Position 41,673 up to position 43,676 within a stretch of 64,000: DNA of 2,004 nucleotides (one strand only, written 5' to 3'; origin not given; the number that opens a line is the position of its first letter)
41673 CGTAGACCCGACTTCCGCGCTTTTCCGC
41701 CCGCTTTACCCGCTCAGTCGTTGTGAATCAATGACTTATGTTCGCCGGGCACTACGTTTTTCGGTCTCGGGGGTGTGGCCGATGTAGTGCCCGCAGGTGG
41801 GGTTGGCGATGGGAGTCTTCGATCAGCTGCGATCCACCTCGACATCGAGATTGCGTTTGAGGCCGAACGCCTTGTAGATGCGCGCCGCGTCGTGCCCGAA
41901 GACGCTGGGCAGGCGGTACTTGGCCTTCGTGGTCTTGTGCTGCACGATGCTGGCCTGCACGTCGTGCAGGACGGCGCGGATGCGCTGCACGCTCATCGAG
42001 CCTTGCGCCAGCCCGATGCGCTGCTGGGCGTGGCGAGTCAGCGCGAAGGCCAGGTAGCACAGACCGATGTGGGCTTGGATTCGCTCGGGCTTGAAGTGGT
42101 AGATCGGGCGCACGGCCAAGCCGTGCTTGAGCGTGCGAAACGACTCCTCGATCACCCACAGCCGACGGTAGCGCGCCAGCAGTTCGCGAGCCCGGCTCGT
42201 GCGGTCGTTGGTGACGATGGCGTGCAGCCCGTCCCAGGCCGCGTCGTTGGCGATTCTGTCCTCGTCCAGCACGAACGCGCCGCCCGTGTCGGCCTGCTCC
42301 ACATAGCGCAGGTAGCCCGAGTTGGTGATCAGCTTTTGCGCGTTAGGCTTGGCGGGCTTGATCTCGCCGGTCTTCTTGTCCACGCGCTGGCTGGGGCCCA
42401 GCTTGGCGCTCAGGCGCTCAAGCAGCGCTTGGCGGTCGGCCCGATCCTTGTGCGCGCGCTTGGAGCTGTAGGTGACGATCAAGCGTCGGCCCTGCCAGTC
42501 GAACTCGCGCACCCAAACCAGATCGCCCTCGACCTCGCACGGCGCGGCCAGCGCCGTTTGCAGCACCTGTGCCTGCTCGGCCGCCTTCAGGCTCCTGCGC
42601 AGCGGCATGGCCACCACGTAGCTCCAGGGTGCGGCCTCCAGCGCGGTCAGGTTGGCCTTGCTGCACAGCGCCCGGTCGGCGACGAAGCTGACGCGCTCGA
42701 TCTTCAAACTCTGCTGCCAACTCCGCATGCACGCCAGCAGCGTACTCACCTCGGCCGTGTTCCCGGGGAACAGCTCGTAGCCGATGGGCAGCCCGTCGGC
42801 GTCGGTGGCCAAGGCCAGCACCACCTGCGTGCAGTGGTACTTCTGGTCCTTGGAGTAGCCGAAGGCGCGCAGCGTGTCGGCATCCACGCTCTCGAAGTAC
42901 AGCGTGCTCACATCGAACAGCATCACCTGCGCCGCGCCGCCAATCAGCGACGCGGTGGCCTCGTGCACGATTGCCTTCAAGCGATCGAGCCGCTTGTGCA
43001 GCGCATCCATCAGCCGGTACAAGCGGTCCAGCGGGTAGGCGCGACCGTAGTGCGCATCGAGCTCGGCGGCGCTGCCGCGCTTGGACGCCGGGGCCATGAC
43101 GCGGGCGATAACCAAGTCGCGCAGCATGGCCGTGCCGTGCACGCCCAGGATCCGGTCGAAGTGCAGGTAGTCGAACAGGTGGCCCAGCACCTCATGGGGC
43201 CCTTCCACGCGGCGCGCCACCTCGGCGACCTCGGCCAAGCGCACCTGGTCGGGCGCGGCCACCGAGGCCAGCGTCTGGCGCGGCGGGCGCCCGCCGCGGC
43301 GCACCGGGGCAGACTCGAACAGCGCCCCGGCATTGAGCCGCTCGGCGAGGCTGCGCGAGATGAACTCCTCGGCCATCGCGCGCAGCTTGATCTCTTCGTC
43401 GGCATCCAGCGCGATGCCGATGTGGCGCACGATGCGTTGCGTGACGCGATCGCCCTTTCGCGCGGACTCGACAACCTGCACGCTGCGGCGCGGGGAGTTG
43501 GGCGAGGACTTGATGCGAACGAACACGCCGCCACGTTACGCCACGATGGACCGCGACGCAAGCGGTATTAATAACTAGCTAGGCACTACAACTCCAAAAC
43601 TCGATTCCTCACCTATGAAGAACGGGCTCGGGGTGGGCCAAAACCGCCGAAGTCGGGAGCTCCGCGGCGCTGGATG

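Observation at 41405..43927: IS4/IS1634-like insertion sequence flanked by a 274-bp direct duplication with 2 SNPs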

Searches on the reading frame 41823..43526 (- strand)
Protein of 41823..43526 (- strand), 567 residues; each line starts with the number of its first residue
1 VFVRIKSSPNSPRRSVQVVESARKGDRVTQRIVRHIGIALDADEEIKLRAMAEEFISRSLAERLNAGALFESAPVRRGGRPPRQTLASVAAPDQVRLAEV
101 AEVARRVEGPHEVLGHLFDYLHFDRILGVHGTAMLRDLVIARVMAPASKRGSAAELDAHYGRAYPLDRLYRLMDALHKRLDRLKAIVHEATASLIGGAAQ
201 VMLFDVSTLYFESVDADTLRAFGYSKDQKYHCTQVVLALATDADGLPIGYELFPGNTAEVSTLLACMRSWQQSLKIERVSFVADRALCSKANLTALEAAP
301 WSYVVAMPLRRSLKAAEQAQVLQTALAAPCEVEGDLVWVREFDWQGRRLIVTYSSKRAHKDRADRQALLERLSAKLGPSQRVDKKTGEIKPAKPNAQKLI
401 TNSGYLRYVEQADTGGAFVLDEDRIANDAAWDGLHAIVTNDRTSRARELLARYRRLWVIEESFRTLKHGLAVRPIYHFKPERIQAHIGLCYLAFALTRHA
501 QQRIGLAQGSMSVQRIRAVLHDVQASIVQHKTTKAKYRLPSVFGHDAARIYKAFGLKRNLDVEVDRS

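Call 5: search_protein_families(library=ncbifam, proteins=[window:41823-43526:-], max_evalue=0.01)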
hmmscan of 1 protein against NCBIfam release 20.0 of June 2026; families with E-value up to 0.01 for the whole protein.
window:41823-43526:- (567 aa): 10 families
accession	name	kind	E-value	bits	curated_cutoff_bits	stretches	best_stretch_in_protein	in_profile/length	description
NF033559.2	transpos_IS1634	equivalog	1.2e-103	347.8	100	1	28-557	1-482/483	IS1634 family transposase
NF033539.1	transpos_IS1380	equivalog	1.1e-10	40.7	180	2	200-360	129-298/419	IS1380 family transposase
NF049921.1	transpos_IS701_2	equivalog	1.1e-08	34.9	250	1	433-501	222-291/318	IS701 family transposase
NF033592.1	transpos_IS4_1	equivalog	1.8e-08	33.9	115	1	188-498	95-329/332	IS4 family transposase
NF033591.1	transpos_IS4_2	equivalog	2.8e-05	23.4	152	1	393-496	169-276/340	IS4 family transposase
NF049999.1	transpos_IS701_3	equivalog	5.4e-05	22.3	170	1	428-502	288-362/412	IS701 family transposase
NF033551.1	transpos_IS1182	equivalog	7.4e-05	21.8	270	1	239-311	272-343/488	IS1182 family transposase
NF033580.1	transpos_IS5_3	equivalog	7.8e-05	22.3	110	0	237-307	130-200/258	IS5 family transposase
NF033540.2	transpos_IS701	equivalog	0.00042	19.7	150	1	276-498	180-360/363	IS701 family transposase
NF049925.1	transpos_IS4_4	equivalog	0.0091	14.8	250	0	435-500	304-370/449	IS4 family transposase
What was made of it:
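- On IS1634 family: NF033559 scores 347.8 bits against a cut-off of 100, covering profile positions 1-482 of 483 (call 5).
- On IS4 family: NF033592 scores 33.9 bits against a cut-off of 115 (call 5).
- Closest known: IS4 family proper. Different: IS4-family models score below their cut-offs: 33.9 against 115 bits (call 5).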

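Call 6: search_protein_families(library=pfam, proteins=[window:41823-43526:-], max_evalue=0.01)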
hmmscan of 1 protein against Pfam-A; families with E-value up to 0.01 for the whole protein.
window:41823-43526:- (567 aa): 2 families
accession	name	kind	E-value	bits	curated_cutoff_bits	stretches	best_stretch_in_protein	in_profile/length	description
PF01609.27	DDE_Tnp_1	-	2.2e-17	63.9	23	1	214-493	9-197/200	Transposase DDE domain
PF13701.12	DDE_Tnp_1_4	-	0.001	17.9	34.7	0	258-346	197-284/435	Transposase DDE domain group 1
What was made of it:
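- On IS1634 family: Pfam DDE_Tnp_1 scores 63.9 bits (call 6).
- Closest known: IS4 family proper. Same: DDE_Tnp_1 Pfam domain (call 6).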

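Call 10: find_related_loci(query=window:41823-43526:-, collection=genome_contigs, flank=4000)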
Query window:41823-43526:- (567 aa) in genome_contigs; peptide patterns used: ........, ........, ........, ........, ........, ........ (x = any residue, [..] = any of these).
598 stretches matched a pattern (row limit reached: there are more); 25 encode a relative of the query (tblastn E <= 1e-3); 24 distinct loci.
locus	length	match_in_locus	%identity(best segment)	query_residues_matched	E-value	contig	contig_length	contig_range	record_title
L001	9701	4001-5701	98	1-567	0e+0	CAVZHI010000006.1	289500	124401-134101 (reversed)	MAG: uncultured beta proteobacterium isolate MFD04651.bin.2.88 genome assembly, contig: contig_1936, whole genome shotgu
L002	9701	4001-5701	97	1-567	0e+0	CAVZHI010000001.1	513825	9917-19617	MAG: uncultured beta proteobacterium isolate MFD04651.bin.2.88 genome assembly, contig: contig_14252, whole genome shotg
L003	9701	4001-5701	96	1-567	0e+0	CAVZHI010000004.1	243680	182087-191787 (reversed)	MAG: uncultured beta proteobacterium isolate MFD04651.bin.2.88 genome assembly, contig: contig_15874, whole genome shotg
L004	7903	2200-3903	77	1-565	0e+0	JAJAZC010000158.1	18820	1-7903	MAG: Rubrivivax sp. isolate CAN_BIN27 c_000000145496, whole genome shotgun sequence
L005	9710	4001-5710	87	1-567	0e+0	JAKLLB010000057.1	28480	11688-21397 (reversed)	MAG: Aquabacterium sp. isolate MAG.93 MAG.93-NODE_57_length_28480_cov_39.066613, whole genome shotgun sequence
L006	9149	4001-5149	70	179-560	1e-176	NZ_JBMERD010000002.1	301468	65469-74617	Orrella sp. 11846 2, whole genome shotgun sequence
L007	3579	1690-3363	44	1-559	6e-155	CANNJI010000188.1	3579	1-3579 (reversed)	MAG: Legionellaceae bacterium isolate ZH-Jul18-12 genome assembly, contig: ZH-Jul18-C49553, whole genome shotgun sequenc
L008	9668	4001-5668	42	1-564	7e-144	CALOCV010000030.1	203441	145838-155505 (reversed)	MAG: Parachlamydiales bacterium isolate LOGT_bin.0193 genome assembly, contig: contig_13848, whole genome shotgun sequen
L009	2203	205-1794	40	1-563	2e-143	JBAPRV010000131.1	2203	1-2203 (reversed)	MAG: Chlamydiales bacterium isolate MFD01065_ilm_asm_bin35 k127_280088, whole genome shotgun sequence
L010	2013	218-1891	38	1-557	3e-119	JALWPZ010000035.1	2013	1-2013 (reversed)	MAG: Campylobacteraceae bacterium isolate M2_maxbin2_scaf2bin.445 M2_NODE_137485_length_2013_cov_4.703075, whole genome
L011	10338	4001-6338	45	1-564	5e-104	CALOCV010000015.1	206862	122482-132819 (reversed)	MAG: Parachlamydiales bacterium isolate LOGT_bin.0193 genome assembly, contig: contig_13849, whole genome shotgun sequen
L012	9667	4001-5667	44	1-564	6e-121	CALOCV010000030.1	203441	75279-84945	MAG: Parachlamydiales bacterium isolate LOGT_bin.0193 genome assembly, contig: contig_13848, whole genome shotgun sequen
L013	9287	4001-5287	46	1-450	3e-74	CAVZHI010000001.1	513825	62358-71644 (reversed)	MAG: uncultured beta proteobacterium isolate MFD04651.bin.2.88 genome assembly, contig: contig_14252, whole genome shotg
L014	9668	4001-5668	42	1-564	1e-96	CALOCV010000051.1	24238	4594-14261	MAG: Parachlamydiales bacterium isolate LOGT_bin.0193 genome assembly, contig: contig_13859, whole genome shotgun sequen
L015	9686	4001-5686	44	1-560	2e-140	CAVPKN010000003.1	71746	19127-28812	MAG: uncultured Chlamydiales bacterium isolate MFD10064.bin.2.108 genome assembly, contig: contig_101876, whole genome s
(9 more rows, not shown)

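Call 18: find_encoding_contigs(protein=window:41823-43526:-, flank=4000, max_places=10)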
Protein window:41823-43526:- (567 aa): 3 contigs read that carry it; 3 places shown.
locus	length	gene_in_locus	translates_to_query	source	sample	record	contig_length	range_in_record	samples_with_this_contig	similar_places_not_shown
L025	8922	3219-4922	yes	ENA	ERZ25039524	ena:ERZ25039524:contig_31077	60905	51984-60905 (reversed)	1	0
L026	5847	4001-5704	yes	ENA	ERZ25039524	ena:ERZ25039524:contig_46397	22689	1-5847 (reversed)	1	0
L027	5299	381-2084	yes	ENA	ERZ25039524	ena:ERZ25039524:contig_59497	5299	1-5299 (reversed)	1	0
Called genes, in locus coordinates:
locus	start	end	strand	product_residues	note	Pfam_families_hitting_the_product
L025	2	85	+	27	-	?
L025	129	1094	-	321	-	PF08808:RES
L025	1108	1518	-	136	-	-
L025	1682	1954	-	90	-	-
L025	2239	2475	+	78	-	-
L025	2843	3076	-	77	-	-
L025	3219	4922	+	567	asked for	PF01609:DDE_Tnp_1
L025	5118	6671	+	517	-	PF22483:Mu-transpos_C_2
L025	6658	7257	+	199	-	PF01695:IstB_IS21, PF00308:Bac_DnaA (weak)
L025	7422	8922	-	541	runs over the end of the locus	PF13007:LZ_Tnp_IS66, PF13005:zf-IS66, PF03050:DDE_Tnp_IS66, PF13817:DDE_Tnp_IS66_C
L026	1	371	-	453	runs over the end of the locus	PF01548:DEDD_Tnp_IS110, PF02371:Transposase_20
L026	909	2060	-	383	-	PF01548:DEDD_Tnp_IS110, PF02371:Transposase_20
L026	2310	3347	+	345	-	PF13936:HTH_38, PF00665:rve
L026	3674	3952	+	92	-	-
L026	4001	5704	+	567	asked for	PF01609:DDE_Tnp_1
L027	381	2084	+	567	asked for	PF01609:DDE_Tnp_1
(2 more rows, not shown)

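Call 44: search_dna_similar(query=window:41823-43526:-, collection=plasmids, mode=protein, max_rows=25)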
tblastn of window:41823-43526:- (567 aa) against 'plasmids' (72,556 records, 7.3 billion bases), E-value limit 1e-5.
Records with a match: 124; places in all: 229; records where one place covers at least 80% of the query: 18.
Best place of each record, by identity: <60% 124.
By first word of the organism name: Rhodococcus 35; Mycobacterium 11; Mesorhizobium 11; Acidiphilium 6; Cereibacter 5; Pseudonocardia 4; Streptomyces 4; Dietzia 3; Alicyclobacillus 3; Novosphingobium 3; and 32 more.
By predicted mobility (MOB-suite, as given by PLSDB): non-mobilizable 73; mobilizable 27; conjugative 24.
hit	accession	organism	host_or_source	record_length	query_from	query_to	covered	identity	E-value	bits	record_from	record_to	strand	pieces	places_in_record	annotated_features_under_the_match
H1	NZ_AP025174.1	Cupriavidus sp. P-10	-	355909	1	558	98%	28.7%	5e-31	136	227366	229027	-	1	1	IS1634 family transposase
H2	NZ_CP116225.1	Actinomyces oris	Homo sapiens,Cell culture,oral cavity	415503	2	554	98%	28.6%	2e-26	122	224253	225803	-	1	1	IS1634 family transposase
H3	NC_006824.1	Aromatoleum aromaticum EbN1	-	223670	1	524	92%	29.7%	6e-26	120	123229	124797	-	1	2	IS1634-like element ISAzo6 family transposase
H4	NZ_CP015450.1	Dietzia lutea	-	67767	15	526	90%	28.2%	2e-15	146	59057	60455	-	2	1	none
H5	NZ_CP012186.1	Pseudonocardia sp. EC080619-01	Apterostigma dentigerum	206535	2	506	89%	28.2%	3e-22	109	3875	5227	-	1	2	none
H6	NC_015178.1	Acidiphilium multivorum AIU301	-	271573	1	496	87%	27.8%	1e-25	119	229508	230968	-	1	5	IS1634 family transposase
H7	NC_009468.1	Acidiphilium cryptum JF-5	-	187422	1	496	87%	27.8%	5e-25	117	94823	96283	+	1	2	IS1634 family transposase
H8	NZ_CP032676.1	Rhodococcus rhodochrous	cell culture,soil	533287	2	507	89%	27.1%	4e-25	118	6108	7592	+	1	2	IS1634 family transposase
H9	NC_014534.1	Gloeothece verrucosa PCC 7822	fresh water in rice field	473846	1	504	89%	27.2%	2e-30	134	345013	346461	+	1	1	IS1634 family transposase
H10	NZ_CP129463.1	Rhodococcus sp. M8-35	cell culture,nitrile contaminated soil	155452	30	511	85%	27.8%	2e-24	115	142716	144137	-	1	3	IS1634 family transposase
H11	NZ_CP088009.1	Rhizobium sp. T136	Melilotus albus,Cell culture,root nodule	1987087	14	496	85%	27.7%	6e-25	117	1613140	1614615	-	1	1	none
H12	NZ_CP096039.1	Rhodococcus pyridinivorans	cell culture,soil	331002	30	507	83%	27.9%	5e-19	121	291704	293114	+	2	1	none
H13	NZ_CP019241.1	Rhodoferax antarcticus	Whole organism,environment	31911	79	558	85%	26.7%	5e-23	111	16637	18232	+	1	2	IS1634 family transposase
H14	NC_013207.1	Alicyclobacillus acidocaldarius subsp. acidocaldarius DSM ...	-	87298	3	501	88%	25.5%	2e-23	113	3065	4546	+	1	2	IS1634 family transposase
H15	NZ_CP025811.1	Sulfitobacter sp. SK025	Marine surface water,North Sea (surface ...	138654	99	532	77%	29.1%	3e-28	127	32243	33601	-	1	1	IS1634 family transposase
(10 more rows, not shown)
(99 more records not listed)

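Call 45: find_related_loci(query=A1, collection=metagenome_contigs, flank=3000)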
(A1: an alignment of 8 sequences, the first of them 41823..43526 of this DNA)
Query A1 (567 aa) in metagenome_contigs; peptide patterns used: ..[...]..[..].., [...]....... (x = any residue, [..] = any of these).
600 stretches matched a pattern (row limit reached: there are more); 549 encode a relative of the query (tblastn E <= 1e-3); the best 80 are kept; 80 distinct loci.
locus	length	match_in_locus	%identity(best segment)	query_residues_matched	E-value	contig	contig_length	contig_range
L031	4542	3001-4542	83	1-511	0e+0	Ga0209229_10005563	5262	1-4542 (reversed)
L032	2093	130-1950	69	1-567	0e+0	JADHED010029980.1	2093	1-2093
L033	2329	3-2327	84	1-567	0e+0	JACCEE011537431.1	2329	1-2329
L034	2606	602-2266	45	1-564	9e-172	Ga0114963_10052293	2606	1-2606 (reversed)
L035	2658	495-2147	48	1-564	4e-168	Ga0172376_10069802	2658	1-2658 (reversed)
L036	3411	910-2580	44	1-564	1e-164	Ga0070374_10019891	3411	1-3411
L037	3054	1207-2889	45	1-566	5e-165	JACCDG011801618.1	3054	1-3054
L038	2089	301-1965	44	1-564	7e-169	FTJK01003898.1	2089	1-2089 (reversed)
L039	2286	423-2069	47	1-561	7e-167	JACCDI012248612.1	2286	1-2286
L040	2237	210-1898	44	1-564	2e-166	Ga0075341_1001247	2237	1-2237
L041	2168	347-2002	46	1-564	5e-166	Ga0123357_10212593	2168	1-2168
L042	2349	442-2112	44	1-564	3e-165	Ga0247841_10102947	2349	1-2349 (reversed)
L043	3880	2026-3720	43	1-563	4e-158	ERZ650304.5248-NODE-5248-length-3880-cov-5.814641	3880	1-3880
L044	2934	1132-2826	43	1-563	1e-160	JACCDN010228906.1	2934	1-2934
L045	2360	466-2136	43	1-564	1e-160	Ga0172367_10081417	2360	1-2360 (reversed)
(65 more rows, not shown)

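Call 55: search_dna_similar(query=window:41823-43526:-, collection=plasmids, mode=protein, max_rows=60, rows=spread)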
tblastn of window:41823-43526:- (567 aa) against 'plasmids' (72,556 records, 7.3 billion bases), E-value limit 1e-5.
Records with a match: 124; places in all: 229; records where one place covers at least 80% of the query: 18.
Best place of each record, by identity: <60% 124.
By first word of the organism name: Rhodococcus 35; Mycobacterium 11; Mesorhizobium 11; Acidiphilium 6; Cereibacter 5; Pseudonocardia 4; Streptomyces 4; Dietzia 3; Alicyclobacillus 3; Novosphingobium 3; and 32 more.
By predicted mobility (MOB-suite, as given by PLSDB): non-mobilizable 73; mobilizable 27; conjugative 24.
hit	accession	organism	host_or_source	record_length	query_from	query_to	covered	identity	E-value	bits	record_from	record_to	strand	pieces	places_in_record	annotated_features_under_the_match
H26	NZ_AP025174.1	Cupriavidus sp. P-10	-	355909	1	558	98%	28.7%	5e-31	136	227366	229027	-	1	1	IS1634 family transposase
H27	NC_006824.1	Aromatoleum aromaticum EbN1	-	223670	1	524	92%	29.7%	6e-26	120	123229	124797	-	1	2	IS1634-like element ISAzo6 family transposase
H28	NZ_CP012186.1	Pseudonocardia sp. EC080619-01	Apterostigma dentigerum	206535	2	506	89%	28.2%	3e-22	109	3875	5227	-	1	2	none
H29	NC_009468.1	Acidiphilium cryptum JF-5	-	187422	1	496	87%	27.8%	5e-25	117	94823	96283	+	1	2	IS1634 family transposase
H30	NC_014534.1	Gloeothece verrucosa PCC 7822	fresh water in rice field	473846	1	504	89%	27.2%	2e-30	134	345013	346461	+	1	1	IS1634 family transposase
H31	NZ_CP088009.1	Rhizobium sp. T136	Melilotus albus,Cell culture,root nodule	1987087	14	496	85%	27.7%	6e-25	117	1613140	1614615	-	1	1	none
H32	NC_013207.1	Alicyclobacillus acidocaldarius subsp. acidocaldarius DSM ...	-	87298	3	501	88%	25.5%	2e-23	113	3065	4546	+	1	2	IS1634 family transposase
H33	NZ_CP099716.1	Dietzia kunjamensis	cell culture,water from a container for ...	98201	33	505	83%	26.6%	3e-27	124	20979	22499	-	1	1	IS1634 family transposase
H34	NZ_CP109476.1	Streptomyces sp. NBC_01455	-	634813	33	505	83%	26.4%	3e-26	122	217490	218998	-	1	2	IS1634 family transposase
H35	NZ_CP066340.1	Alicyclobacillus sp. SO9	-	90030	14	516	89%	24.2%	6e-27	124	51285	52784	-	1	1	IS1634 family transposase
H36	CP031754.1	Cereibacter sphaeroides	cell culture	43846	114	531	74%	28.9%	9e-27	123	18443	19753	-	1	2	IS1634 family transposase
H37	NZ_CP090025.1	Cereibacter azotoformans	cell culture,Aquaculture sediment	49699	114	531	74%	28.9%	9e-27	123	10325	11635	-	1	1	IS1634 family transposase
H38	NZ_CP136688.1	Sulfitobacter sp. LC.270.F.C4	Macrocystis pyrifera gametophyte,Whole ...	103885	98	504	72%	29.6%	7e-29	130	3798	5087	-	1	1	IS1634 family transposase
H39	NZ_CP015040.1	Rhodovulum sp. P5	cell culture,shallow-sea hydrothermal ...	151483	98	504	72%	29.4%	1e-29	132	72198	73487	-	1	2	IS1634 family transposase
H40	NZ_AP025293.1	Persicobacter psychrovividus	-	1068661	113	512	71%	29.7%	2e-47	186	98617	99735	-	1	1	none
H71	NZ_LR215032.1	Mycoplasmopsis gallopavonis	Bird (Turkey),Air sacs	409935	169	500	59%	27.1%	5e-28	127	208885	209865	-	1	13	none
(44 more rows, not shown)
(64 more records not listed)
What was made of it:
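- Closest known: IS1549. Different: Mycobacterium plasmid relatives are under 30% identical to this transposase (calls 44, 55).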
